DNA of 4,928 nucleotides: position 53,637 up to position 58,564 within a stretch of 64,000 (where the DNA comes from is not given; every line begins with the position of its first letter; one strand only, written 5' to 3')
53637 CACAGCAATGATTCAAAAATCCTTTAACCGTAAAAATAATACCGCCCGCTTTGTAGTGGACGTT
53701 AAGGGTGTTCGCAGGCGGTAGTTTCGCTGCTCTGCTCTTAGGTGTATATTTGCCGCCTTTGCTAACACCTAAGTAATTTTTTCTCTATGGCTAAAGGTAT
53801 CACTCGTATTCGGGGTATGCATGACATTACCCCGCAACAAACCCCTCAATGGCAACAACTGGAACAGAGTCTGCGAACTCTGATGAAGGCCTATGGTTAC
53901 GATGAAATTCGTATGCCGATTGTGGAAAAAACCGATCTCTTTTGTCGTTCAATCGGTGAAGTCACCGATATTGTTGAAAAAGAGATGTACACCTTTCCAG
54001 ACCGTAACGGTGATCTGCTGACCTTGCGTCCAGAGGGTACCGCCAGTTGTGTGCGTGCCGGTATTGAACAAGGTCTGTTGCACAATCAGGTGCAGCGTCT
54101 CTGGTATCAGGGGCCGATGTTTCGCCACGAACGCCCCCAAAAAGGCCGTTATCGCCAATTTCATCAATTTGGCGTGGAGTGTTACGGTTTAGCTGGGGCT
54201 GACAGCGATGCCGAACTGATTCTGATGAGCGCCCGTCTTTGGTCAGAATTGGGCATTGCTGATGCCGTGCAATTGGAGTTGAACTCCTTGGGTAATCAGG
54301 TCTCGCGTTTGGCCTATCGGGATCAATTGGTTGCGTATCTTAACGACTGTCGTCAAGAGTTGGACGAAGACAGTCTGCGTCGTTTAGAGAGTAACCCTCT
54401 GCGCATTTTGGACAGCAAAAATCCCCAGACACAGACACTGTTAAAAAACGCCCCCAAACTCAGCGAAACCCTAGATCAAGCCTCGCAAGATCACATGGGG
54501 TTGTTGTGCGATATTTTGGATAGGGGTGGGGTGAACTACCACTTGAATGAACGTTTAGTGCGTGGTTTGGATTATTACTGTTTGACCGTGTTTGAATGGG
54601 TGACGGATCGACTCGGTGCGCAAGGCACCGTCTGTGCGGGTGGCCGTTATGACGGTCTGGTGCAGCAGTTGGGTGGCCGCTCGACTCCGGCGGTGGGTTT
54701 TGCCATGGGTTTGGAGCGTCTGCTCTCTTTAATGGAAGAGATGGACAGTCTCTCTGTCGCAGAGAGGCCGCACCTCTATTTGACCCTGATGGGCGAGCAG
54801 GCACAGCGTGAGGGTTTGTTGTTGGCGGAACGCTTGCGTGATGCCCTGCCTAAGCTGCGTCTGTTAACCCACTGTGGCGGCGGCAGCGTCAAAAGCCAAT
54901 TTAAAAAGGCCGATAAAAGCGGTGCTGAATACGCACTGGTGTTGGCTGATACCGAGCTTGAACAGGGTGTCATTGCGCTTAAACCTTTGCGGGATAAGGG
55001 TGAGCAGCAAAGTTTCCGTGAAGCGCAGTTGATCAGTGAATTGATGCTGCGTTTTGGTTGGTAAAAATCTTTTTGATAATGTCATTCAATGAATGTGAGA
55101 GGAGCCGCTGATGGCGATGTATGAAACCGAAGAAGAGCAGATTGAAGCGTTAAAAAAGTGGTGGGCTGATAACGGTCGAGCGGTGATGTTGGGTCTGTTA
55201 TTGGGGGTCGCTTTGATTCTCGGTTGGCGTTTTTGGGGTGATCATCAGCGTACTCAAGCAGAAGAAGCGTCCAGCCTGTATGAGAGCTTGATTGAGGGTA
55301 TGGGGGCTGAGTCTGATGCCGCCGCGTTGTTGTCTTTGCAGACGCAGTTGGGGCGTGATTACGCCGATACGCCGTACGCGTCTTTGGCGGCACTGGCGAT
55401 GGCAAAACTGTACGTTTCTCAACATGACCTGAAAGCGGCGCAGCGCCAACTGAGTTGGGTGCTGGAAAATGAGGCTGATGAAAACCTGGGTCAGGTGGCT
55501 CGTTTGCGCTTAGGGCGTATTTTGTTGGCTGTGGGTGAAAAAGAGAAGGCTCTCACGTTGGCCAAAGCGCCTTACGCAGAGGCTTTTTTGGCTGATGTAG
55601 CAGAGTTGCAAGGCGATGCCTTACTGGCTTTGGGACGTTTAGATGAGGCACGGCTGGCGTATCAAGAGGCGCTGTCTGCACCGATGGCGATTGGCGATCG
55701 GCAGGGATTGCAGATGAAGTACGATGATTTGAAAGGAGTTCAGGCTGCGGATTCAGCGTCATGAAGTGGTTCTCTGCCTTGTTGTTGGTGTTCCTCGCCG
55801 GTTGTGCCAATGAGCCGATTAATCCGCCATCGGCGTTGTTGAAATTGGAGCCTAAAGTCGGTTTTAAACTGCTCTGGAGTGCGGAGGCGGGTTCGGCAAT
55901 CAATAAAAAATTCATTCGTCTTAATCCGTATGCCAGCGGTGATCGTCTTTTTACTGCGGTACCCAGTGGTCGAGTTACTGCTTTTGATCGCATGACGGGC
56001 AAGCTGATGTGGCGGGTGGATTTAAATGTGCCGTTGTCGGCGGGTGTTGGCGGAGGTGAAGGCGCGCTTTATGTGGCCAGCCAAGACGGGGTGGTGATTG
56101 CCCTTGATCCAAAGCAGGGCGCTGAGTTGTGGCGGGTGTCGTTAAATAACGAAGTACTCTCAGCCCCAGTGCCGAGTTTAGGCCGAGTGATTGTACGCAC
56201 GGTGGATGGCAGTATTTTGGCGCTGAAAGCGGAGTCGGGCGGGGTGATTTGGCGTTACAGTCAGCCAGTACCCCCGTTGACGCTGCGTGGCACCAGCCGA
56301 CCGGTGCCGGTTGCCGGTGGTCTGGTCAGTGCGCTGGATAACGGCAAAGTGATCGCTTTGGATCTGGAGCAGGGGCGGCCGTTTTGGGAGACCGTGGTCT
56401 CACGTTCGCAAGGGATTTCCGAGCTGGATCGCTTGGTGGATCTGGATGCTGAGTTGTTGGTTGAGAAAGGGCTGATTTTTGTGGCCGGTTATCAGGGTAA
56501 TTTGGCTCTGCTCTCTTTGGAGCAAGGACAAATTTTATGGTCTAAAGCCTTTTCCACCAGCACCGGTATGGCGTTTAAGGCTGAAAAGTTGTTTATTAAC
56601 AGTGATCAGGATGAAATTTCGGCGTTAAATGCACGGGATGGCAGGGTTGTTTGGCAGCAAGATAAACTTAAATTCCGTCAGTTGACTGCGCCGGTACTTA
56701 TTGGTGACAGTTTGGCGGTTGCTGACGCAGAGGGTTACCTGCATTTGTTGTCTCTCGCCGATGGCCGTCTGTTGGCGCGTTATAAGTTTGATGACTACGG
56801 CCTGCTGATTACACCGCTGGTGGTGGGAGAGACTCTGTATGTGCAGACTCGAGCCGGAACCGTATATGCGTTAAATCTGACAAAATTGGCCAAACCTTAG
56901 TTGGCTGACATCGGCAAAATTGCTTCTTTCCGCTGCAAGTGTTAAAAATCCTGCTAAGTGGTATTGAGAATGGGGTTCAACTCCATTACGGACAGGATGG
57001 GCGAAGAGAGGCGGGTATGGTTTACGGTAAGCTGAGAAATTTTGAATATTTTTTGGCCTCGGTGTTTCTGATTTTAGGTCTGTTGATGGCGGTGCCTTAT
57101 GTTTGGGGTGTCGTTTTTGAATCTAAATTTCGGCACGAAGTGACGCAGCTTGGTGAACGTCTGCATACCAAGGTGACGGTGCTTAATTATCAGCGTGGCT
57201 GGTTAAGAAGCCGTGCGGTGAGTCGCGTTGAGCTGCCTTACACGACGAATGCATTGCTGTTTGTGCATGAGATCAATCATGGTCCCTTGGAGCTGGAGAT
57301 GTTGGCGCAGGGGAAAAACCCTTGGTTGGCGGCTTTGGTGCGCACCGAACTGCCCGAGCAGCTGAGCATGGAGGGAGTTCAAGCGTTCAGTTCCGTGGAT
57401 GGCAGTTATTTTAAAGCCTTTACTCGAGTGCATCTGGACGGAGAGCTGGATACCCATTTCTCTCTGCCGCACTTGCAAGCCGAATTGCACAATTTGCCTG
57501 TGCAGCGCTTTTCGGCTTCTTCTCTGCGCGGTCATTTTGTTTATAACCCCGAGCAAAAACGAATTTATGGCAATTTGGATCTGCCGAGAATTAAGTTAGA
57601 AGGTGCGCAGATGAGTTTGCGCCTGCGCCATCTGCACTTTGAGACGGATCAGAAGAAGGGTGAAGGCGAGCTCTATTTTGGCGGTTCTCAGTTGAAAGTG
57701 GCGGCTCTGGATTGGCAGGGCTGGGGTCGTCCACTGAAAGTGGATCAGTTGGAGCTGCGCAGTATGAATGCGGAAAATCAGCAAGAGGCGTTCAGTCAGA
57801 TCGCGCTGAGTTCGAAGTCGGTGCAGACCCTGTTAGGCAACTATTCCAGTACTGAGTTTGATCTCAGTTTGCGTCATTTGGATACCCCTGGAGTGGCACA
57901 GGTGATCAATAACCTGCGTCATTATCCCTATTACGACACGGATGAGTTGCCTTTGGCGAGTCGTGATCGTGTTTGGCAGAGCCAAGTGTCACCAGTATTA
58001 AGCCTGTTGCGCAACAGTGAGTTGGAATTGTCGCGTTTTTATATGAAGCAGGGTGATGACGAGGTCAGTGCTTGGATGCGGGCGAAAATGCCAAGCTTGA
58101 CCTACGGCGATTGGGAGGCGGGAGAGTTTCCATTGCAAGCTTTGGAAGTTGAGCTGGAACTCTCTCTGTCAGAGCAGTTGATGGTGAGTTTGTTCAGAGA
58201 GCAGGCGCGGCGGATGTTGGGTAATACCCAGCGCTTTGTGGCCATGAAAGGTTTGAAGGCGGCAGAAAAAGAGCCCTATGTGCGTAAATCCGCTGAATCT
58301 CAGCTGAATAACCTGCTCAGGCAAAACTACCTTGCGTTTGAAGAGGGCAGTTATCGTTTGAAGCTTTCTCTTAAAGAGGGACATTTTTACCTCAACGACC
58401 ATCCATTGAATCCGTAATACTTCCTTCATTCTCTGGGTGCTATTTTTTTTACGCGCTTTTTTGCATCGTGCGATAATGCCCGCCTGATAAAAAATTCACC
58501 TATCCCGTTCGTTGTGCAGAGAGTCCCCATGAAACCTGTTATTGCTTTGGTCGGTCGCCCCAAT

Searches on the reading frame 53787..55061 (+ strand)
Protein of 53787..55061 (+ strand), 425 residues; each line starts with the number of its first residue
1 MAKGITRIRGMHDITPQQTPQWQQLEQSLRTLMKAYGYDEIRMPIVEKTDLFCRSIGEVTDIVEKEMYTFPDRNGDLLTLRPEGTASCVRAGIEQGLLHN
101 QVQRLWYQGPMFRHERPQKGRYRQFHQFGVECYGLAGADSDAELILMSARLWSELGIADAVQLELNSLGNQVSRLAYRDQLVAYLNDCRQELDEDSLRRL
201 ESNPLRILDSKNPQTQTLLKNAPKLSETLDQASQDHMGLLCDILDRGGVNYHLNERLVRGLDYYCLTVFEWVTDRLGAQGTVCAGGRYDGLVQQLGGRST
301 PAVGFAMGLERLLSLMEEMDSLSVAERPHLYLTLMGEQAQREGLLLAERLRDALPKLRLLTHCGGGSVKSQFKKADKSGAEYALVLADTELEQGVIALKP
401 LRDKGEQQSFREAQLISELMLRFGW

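Call 84: search_protein_families(library=pfam, proteins=[window:53787-55061:+], max_evalue=0.00001)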
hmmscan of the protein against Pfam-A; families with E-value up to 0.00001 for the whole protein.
window:53787-55061:+ (425 aa): 3 families
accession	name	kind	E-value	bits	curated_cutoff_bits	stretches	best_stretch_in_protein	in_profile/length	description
PF13393.11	tRNA-synt_His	-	2.5e-47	162.1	25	1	10-312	1-308/308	Histidyl-tRNA synthetase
PF00587.30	tRNA-synt_2b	-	4.1e-23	82.8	29.3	1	68-318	1-177/179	tRNA synthetase class II core domain (G, H, P, S and T)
PF03129.25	HGTP_anticodon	-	9.8e-07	29.3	21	1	341-419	16-91/94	Anticodon binding domain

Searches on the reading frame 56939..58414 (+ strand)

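Call 84: search_protein_families(library=pfam, proteins=[window:56939-58414:+], max_evalue=0.00001)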
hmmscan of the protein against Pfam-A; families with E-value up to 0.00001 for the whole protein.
window:56939-58414:+ (492 aa): 1 family
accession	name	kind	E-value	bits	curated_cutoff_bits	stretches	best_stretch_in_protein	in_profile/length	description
PF06097.16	DUF945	-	1.4e-47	163.3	26.8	1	41-491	9-458/460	Bacterial protein of unknown function (DUF945)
